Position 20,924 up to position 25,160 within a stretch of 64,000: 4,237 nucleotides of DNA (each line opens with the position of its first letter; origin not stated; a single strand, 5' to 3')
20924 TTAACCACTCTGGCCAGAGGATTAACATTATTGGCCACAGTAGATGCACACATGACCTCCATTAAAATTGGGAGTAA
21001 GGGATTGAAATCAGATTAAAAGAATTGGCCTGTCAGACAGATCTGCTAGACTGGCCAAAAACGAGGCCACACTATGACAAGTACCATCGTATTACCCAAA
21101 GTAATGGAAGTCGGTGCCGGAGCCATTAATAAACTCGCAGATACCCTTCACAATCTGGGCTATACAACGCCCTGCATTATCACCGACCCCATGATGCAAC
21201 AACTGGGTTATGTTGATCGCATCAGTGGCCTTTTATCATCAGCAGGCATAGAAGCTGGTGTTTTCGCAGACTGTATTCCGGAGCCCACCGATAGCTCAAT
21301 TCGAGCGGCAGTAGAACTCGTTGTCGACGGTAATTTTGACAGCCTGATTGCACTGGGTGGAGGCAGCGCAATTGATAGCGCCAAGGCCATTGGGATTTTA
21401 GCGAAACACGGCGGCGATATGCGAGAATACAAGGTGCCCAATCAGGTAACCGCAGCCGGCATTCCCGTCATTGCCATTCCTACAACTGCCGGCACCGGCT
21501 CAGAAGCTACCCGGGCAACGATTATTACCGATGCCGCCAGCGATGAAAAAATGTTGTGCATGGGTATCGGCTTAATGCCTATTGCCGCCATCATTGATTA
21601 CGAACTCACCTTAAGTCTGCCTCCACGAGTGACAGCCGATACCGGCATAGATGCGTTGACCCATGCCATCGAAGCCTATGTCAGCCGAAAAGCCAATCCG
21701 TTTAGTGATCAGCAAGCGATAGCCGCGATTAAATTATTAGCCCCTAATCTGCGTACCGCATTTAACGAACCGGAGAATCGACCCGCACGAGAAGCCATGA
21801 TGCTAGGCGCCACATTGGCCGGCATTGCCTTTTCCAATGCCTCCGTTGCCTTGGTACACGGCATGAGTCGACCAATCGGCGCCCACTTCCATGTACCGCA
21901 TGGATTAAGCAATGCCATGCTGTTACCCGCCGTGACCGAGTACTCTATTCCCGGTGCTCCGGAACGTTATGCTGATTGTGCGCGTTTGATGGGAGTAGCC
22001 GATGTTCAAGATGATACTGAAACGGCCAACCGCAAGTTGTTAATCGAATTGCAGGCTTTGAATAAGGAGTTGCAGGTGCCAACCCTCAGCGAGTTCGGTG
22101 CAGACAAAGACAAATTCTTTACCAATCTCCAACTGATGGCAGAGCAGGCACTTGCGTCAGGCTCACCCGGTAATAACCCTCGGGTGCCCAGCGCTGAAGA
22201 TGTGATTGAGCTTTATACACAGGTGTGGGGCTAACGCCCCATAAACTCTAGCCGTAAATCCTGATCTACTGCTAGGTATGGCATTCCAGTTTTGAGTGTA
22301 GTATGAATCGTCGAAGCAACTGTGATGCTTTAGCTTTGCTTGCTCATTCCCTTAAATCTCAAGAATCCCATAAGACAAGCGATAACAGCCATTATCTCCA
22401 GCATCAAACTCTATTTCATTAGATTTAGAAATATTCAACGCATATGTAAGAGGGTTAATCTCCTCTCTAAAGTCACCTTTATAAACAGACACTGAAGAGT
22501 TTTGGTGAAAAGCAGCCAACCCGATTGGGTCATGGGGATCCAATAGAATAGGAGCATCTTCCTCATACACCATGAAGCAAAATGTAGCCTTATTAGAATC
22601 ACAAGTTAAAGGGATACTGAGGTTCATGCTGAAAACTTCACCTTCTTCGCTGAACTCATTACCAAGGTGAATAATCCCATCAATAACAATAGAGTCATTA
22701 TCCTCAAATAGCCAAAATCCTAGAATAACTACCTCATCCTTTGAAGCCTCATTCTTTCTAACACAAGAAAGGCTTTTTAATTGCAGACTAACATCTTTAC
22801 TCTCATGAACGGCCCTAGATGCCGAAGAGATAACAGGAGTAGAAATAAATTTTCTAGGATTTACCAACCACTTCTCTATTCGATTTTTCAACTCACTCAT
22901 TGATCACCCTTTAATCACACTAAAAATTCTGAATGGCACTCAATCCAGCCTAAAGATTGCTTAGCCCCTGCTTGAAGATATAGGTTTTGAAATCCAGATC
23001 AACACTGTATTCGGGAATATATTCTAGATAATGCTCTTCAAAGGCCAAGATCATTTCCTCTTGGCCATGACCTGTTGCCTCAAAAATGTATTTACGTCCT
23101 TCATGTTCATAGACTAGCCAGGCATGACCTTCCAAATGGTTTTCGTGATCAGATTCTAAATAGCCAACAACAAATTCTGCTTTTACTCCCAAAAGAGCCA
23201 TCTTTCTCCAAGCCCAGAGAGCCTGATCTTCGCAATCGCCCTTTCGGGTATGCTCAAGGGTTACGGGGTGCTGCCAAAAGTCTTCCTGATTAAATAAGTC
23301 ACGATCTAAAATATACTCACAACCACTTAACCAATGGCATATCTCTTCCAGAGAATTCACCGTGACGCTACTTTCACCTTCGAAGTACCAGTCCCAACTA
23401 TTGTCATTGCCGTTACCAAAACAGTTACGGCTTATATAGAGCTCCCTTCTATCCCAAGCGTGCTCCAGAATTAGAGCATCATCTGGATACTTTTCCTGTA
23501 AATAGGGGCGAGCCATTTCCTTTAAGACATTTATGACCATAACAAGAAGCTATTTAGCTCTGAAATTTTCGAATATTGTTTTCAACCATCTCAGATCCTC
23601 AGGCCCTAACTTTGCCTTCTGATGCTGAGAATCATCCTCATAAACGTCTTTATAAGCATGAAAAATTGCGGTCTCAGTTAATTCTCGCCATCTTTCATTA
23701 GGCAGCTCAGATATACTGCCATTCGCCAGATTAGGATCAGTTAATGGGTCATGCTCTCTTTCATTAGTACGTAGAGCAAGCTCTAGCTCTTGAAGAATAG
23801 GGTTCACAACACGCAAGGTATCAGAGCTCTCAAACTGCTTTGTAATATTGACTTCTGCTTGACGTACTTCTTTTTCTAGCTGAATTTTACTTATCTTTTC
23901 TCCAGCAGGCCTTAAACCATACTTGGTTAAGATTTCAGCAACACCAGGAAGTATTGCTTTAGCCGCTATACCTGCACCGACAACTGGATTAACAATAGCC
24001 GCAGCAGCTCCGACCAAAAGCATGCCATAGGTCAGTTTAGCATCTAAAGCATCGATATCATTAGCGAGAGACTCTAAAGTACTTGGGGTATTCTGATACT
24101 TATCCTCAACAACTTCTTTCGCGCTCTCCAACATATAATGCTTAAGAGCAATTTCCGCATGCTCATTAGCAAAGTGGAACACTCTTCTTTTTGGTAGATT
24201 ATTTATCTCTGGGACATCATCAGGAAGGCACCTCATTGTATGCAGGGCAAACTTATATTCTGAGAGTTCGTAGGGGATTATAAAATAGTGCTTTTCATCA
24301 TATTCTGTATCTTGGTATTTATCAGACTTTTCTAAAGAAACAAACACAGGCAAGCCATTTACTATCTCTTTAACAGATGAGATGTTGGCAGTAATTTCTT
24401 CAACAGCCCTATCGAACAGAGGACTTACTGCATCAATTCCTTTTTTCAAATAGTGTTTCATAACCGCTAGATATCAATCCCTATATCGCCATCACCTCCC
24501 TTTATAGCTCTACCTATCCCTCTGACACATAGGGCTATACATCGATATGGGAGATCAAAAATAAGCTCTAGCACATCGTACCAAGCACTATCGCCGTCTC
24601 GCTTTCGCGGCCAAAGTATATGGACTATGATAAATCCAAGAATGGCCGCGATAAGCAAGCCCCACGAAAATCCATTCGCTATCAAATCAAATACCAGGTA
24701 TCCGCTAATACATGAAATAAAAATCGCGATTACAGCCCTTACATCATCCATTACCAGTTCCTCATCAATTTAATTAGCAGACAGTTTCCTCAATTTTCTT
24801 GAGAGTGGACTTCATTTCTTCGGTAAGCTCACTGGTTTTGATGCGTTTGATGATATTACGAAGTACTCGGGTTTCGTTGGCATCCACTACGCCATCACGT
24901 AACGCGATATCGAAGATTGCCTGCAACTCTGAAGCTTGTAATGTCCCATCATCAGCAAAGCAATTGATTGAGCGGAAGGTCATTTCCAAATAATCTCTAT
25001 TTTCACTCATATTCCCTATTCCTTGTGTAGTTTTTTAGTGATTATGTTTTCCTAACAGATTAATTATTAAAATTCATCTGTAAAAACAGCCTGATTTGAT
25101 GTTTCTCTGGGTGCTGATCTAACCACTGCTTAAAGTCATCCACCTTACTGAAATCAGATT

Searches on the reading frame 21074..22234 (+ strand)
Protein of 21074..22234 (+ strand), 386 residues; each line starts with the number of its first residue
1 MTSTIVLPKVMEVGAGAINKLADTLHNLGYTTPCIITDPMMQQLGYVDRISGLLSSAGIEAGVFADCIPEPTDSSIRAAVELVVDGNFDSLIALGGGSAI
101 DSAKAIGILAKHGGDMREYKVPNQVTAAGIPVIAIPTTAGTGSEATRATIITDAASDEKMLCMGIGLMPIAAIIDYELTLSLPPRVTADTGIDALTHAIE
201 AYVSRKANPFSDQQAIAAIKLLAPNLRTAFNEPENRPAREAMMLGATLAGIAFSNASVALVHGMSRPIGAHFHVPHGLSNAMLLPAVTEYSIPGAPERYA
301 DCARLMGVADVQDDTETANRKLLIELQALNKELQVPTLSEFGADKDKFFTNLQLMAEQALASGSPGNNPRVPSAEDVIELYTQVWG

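Call 22: search_protein_families(library=pfam, proteins=[window:21074-22234:+], max_evalue=10)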
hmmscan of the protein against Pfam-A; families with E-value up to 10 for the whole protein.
window:21074-22234:+ (386 aa): 3 families
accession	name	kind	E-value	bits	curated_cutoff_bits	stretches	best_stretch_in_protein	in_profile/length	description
PF25137.1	ADH_Fe_C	-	1.2e-53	182.2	27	1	187-384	1-193/194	Fe-containing alcohol dehydrogenase family, C-terminal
PF00465.25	Fe-ADH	-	2.1e-43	148.3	31.3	1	9-175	2-167/168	Iron-containing alcohol dehydrogenase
PF13685.12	Fe-ADH_2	-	3.6e-12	46.9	28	1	13-108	2-95/149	Iron-containing alcohol dehydrogenase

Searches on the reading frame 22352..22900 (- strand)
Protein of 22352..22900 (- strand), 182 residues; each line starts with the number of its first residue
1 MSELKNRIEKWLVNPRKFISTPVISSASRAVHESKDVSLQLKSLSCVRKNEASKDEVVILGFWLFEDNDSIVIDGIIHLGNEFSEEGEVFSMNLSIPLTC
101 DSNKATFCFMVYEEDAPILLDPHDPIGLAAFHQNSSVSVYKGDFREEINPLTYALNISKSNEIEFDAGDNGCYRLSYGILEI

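Call 22: search_protein_families(library=pfam, proteins=[window:22352-22900:-], max_evalue=10)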
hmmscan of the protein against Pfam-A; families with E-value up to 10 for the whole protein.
window:22352-22900:- (182 aa): 0 families
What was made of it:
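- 22352..22900 (-): g11: 182-aa hypothetical protein. Lineage-specific and the last gene before a convergent Fe-ADH gene. No family hit (call 22).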

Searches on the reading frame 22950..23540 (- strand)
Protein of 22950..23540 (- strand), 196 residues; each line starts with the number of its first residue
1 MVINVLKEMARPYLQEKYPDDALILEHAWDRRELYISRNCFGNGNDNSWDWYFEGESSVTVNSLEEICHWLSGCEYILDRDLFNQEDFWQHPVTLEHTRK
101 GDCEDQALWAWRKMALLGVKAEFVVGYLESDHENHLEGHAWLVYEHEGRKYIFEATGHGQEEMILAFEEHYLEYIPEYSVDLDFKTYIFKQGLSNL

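Call 4: search_protein_families(library=pfam, proteins=[window:22950-23540:-], max_evalue=0.01)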
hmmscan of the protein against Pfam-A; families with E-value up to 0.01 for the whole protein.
window:22950-23540:- (196 aa): 3 families
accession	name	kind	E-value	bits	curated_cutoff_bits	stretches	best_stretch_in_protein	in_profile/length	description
PF06035.17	Peptidase_C93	-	0.0007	19.8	27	1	64-153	42-125/162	Bacterial transglutaminase-like cysteine proteinase BTLCP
PF01841.26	Transglut_core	-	0.00076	20.2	23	1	65-143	19-95/108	Transglutaminase-like superfamily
PF13471.12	Transglut_core3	-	0.0035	17.7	26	1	102-143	57-96/117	Transglutaminase-like superfamily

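Call 5: search_protein_families(library=ncbifam, proteins=[window:22950-23540:-], max_evalue=0.01)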
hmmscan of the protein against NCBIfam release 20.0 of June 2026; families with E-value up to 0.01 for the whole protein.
window:22950-23540:- (196 aa): 1 family
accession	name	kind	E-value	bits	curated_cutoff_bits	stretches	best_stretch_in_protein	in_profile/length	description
NF045674.1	CystProtLapG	equivalog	8.7e-06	25.1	320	1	74-128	78-133/221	cysteine protease LapG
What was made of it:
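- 22950..23540 (-): g10: 196-aa cytoplasmic transglutaminase-like/BTLCP (LapG-like) cysteine-peptidase-fold protein. Lineage-specific. Peptidase_C93, Transglut_core and LapG hits, all below their cut-offs (calls 4, 5).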

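Call 6: search_protein_families(library=padloc, proteins=[window:22950-23540:-], max_evalue=0.01)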
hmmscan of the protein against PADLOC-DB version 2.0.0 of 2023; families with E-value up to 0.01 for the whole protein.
window:22950-23540:- (196 aa): 0 families

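Call 82: find_related_loci(query=window:22950-23540:-, collection=metagenome_contigs, flank=6000)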
Query window:22950-23540:- (196 aa) in metagenome_contigs; peptide patterns used: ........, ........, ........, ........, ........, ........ (x = any residue, [..] = any of these).
46 stretches matched a pattern, but none encodes a relative of the query by tblastn (E <= 1e-3).
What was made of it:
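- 22950..23540 (-): No relatives found in the metagenome scan (call 82).
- Tried and rejected: No relatives were found (call 82), so the origin of g10 and g11 remains unknown.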

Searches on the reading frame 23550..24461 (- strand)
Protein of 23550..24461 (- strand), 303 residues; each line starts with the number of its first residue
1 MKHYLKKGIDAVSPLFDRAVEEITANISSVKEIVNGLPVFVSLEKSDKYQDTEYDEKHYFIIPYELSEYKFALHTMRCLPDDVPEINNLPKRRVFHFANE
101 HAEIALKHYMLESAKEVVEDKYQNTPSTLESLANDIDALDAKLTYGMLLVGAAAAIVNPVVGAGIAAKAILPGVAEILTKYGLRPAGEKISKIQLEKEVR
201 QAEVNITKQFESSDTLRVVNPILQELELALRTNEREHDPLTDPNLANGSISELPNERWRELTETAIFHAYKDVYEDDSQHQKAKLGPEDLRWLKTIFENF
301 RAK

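Call 4: search_protein_families(library=pfam, proteins=[window:23550-24461:-], max_evalue=0.01)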
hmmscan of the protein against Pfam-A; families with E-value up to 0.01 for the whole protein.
window:23550-24461:- (303 aa): 0 families

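Call 5: search_protein_families(library=ncbifam, proteins=[window:23550-24461:-], max_evalue=0.01)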
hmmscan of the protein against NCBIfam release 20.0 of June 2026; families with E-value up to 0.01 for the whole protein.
window:23550-24461:- (303 aa): 1 family
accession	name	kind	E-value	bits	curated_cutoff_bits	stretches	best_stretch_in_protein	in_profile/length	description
TIGR02032.1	GG-red-SF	subfamily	0.0072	16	158.8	0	136-167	253-285/297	geranylgeranyl reductase family protein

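Call 6: search_protein_families(library=padloc, proteins=[window:23550-24461:-], max_evalue=0.01)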
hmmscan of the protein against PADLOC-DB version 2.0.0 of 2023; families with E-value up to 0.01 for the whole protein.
window:23550-24461:- (303 aa): 0 families

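Call 22: search_protein_families(library=pfam, proteins=[window:23550-24461:-], max_evalue=10)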
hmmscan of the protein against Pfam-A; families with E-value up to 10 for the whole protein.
window:23550-24461:- (303 aa): 0 families

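Call 59: find_homologous_proteins(query=window:23550-24461:-, max_evalue=0.001)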
Query window:23550-24461:- (303 aa): 325 proteins with E <= 0.001 among 6108 candidates; the best 120 are listed.
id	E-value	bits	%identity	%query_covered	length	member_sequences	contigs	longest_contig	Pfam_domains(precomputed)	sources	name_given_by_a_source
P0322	1.6e-196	669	100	100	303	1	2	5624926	-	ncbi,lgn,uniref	ncbi:hypothetical protein R50073_42790 [Maricurvus nonylphenolicus]|uniref:hypothetical protein n=1 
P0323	5.5e-172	589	86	100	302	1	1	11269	-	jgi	jgi:hypothetical protein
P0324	1.7e-171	587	88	99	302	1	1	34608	-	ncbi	-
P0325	6.0e-160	549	81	98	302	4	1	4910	-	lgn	-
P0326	2.6e-152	524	76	100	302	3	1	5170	-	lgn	-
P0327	1.1e-150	519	75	100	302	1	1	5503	-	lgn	-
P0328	3.3e-140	484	70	98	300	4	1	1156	-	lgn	-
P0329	4.2e-140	484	74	96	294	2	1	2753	-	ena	-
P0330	1.3e-139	483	68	100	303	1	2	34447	-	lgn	-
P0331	2.9e-138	478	73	94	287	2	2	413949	-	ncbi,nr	ncbi:hypothetical protein MIB92_00270 [Aestuariirhabdus sp. Z084]|nr:hypothetical protein [Aestuarii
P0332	3.1e-135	468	69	100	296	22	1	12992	-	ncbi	-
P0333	1.4e-133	463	69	100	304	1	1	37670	-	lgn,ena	-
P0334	1.4e-133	463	69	98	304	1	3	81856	-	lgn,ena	-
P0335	5.4e-131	454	69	98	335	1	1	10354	-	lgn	-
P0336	3.1e-130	452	67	100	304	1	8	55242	-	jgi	-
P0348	1.8e-127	443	65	98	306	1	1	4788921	-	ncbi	ncbi:hypothetical protein ACM9HF_14540 [Colwellia sp. RE-S-Sl-9]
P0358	3.9e-126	438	65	98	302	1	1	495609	-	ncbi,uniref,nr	ncbi:hypothetical protein [Psychromonas aquimarina]|uniref:hypothetical protein n=1 Tax=Psychromonas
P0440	3.2e-112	393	59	98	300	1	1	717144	-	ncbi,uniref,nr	ncbi:hypothetical protein [Microbulbifer variabilis]|uniref:hypothetical protein n=1 Tax=Microbulbif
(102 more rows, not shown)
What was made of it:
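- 23550..24461 (-): g9: 303-aa protein with a central Gly/Ala-rich hydrophobic segment (143-171). It belongs to a family of marine Gammaproteobacteria that is a solitary gene elsewhere. 325 homologues; identical to Maricurvus nonylphenolicus R50073_42790 (call 59).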

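Call 60: find_encoding_contigs(protein=P0348, flank=10000, max_places=1)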
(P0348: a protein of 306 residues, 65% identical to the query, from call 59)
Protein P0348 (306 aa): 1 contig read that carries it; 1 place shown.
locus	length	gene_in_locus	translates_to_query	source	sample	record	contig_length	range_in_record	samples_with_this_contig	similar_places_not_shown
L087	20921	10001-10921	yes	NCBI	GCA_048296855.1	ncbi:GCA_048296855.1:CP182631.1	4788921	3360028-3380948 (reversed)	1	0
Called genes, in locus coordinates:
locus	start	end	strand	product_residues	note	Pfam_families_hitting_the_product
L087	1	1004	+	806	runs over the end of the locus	PF07715:Plug, PF00593:TonB_dep_Rec_b-barrel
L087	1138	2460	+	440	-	PF13006:Nterm_IS4, PF01609:DDE_Tnp_1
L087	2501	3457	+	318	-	PF00294:PfkB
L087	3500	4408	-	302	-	PF00126:HTH_1, PF03466:LysR_substrate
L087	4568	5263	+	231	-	PF01965:DJ-1_PfpI, PF17124:ThiJ_like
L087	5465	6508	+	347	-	PF16884:ADH_N_2, PF00107:ADH_zinc_N, PF13602:ADH_zinc_N_2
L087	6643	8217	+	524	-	PF00795:CN_hydrolase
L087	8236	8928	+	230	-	PF12847:Methyltransf_18, PF04816:TrmK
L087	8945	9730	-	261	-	PF05721:PhyH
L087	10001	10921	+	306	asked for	-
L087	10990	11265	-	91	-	-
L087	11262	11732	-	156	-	PF01292:Ni_hydr_CYTB (weak), PF14358:DUF4405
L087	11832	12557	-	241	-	PF08021:FAD_binding_9, PF04954:SIP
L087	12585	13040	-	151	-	PF11391:DUF2798 (weak)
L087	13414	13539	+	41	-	-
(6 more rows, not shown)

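Call 61: find_encoding_contigs(protein=P0440, flank=10000, max_places=1)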
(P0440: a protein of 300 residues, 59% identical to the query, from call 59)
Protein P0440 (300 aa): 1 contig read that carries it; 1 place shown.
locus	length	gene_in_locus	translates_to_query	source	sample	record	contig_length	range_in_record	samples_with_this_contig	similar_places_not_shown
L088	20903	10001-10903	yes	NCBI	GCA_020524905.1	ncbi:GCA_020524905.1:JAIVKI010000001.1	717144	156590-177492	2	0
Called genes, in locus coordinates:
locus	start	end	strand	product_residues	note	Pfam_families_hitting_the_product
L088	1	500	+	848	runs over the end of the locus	PF00128:Alpha-amylase, PF02806:Alpha-amylase_C, PF00801:PKD (weak), PF18911:PKD_4, PF22352:K319L-like_PKD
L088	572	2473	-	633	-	PF00128:Alpha-amylase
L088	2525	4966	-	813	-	PF13802:Gal_mutarotas_2, PF01055:Glyco_hydro_31_2nd, PF21365:Glyco_hydro_31_3rd, PF17137:DUF5110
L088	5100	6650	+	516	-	PF07690:MFS_1, PF13347:MFS_2, PF07690:MFS_1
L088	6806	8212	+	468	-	PF01235:Na_Ala_symp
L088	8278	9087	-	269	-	PF03734:YkuD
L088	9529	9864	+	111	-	PF06094:GGACT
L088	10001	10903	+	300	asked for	-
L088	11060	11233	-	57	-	PF03992:ABM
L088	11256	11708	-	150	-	PF04657:DMT_YdcZ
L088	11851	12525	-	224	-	PF01965:DJ-1_PfpI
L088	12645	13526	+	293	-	PF00126:HTH_1, PF03466:LysR_substrate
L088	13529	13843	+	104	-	PF07883:Cupin_2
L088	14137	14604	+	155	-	PF06718:DUF1203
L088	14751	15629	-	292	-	PF03976:PPK2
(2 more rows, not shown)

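Call 62: find_encoding_contigs(protein=P0358, flank=10000, max_places=1)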
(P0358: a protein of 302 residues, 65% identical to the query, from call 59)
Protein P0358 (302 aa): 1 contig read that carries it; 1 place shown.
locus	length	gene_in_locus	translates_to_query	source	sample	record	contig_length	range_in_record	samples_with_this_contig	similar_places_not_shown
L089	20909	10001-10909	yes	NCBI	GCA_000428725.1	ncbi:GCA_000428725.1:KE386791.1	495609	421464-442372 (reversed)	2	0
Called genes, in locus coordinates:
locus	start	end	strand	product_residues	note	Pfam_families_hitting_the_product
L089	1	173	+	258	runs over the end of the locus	PF09234:DUF1963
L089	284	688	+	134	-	-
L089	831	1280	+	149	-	-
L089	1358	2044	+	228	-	-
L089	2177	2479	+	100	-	-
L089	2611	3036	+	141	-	-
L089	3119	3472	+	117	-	PF07784:DUF1622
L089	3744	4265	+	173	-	PF04073:tRNA_edit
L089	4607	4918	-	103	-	-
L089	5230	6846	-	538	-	PF02310:B12-binding, PF04055:Radical_SAM, PF13311:DUF4080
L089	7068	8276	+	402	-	PF13679:Methyltransf_32, PF05206:TRM13 (faint)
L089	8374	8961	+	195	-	PF06940:DUF1287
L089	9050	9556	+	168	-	-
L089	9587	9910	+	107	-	PF01451:LMWPc (faint)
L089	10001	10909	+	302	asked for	-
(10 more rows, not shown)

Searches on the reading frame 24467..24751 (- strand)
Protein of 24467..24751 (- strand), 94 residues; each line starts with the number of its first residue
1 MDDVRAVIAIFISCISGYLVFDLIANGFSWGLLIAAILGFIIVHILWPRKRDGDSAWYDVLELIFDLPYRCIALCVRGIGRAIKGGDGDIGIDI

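Call 4: search_protein_families(library=pfam, proteins=[window:24467-24751:-], max_evalue=0.01)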
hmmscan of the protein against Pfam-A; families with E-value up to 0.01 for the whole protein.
window:24467-24751:- (94 aa): 0 families

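Call 5: search_protein_families(library=ncbifam, proteins=[window:24467-24751:-], max_evalue=0.01)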
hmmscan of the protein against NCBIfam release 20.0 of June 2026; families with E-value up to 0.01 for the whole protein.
window:24467-24751:- (94 aa): 0 families

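Call 6: search_protein_families(library=padloc, proteins=[window:24467-24751:-], max_evalue=0.01)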
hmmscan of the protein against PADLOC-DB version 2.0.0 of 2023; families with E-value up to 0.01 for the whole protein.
window:24467-24751:- (94 aa): 0 families

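Call 22: search_protein_families(library=pfam, proteins=[window:24467-24751:-], max_evalue=10)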
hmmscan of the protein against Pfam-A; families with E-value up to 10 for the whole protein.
window:24467-24751:- (94 aa): 2 families
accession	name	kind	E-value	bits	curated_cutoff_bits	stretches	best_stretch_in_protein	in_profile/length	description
PF05545.16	FixQ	-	0.044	14.2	29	1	28-51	11-35/49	Cbb3-type cytochrome oxidase component FixQ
PF07774.18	EMC1_C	-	0.38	10.7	27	1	10-45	164-199/214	ER membrane protein complex subunit 1, C-terminal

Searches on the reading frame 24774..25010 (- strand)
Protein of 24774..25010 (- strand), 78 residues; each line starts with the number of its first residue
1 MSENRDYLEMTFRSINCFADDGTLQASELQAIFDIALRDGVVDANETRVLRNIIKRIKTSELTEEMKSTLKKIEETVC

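Call 4: search_protein_families(library=pfam, proteins=[window:24774-25010:-], max_evalue=0.01)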
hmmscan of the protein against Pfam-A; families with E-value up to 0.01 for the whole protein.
window:24774-25010:- (78 aa): 1 family
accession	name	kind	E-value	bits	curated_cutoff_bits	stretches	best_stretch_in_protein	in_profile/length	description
PF05099.18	TerB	-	0.0028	18.3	24.4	1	29-58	78-107/118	Tellurite resistance protein TerB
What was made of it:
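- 24774..25010 (-): g7: 78-aa acidic TerB-like/EF-hand-like protein. A recurrent accessory gene. TerB E 0.0028, below cut-off (call 4).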

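Call 5: search_protein_families(library=ncbifam, proteins=[window:24774-25010:-], max_evalue=0.01)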
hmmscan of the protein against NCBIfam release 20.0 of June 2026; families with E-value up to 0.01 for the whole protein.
window:24774-25010:- (78 aa): 0 families

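Call 6: search_protein_families(library=padloc, proteins=[window:24774-25010:-], max_evalue=0.01)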
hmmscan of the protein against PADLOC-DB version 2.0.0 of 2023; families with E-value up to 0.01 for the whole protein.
window:24774-25010:- (78 aa): 0 families

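Call 22: search_protein_families(library=pfam, proteins=[window:24774-25010:-], max_evalue=10)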
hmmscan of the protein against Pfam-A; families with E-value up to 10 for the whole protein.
window:24774-25010:- (78 aa): 3 families
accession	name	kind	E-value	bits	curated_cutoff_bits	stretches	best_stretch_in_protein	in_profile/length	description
PF05099.18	TerB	-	0.0028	18.3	24.4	1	29-58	78-107/118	Tellurite resistance protein TerB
PF04391.17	DUF533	-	0.049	13.6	29.6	1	25-71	70-113/178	Protein of unknown function (DUF533)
PF13202.12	EF-hand_5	-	0.11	12.5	25.9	0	21-31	13-23/25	EF hand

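Call 92: search_protein_families(library=pfam, alignment_id=A6, max_evalue=0.1)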
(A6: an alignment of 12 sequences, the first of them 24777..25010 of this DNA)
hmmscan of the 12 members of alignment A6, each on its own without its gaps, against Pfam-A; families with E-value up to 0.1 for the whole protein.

A. member 1, window:24777-25010:- (78 aa): 2 families
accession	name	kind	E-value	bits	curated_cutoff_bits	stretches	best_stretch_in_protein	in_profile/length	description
PF05099.18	TerB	-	0.0028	18.3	24.4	1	29-58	78-107/118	Tellurite resistance protein TerB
PF04391.17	DUF533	-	0.049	13.6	29.6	1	25-71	70-113/178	Protein of unknown function (DUF533)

B. families by the number of members that match (of 12 scanned): 9 families
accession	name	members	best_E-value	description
PF05099.18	TerB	8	5.8e-05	Tellurite resistance protein TerB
PF03460.22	NIR_SIR_ferr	4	0.0001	Nitrite/Sulfite reductase ferredoxin-like half domain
PF13202.12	EF-hand_5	4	0.0074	EF hand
PF04391.17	DUF533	4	0.036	Protein of unknown function (DUF533)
PF13499.12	EF-hand_7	3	0.0042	EF-hand domain pair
PF13405.12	EF-hand_6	3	0.0057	EF-hand domain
PF00036.39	EF-hand_1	2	0.004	EF hand domain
PF01335.27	DED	1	0.03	Death effector domain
PF13404.12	HTH_AsnC-type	1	0.044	AsnC-type helix-turn-helix domain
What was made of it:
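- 24774..25010 (-): 8 of 12 family members hit TerB, best 5.8e-5, and 4 hit EF-hand (call 92).
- On TerB: EF-hand hits also occur (calls 4, 92).
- Checked: TerB-like: below the Pfam cut-off, but 8 of 12 family members hit TerB (call 92).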
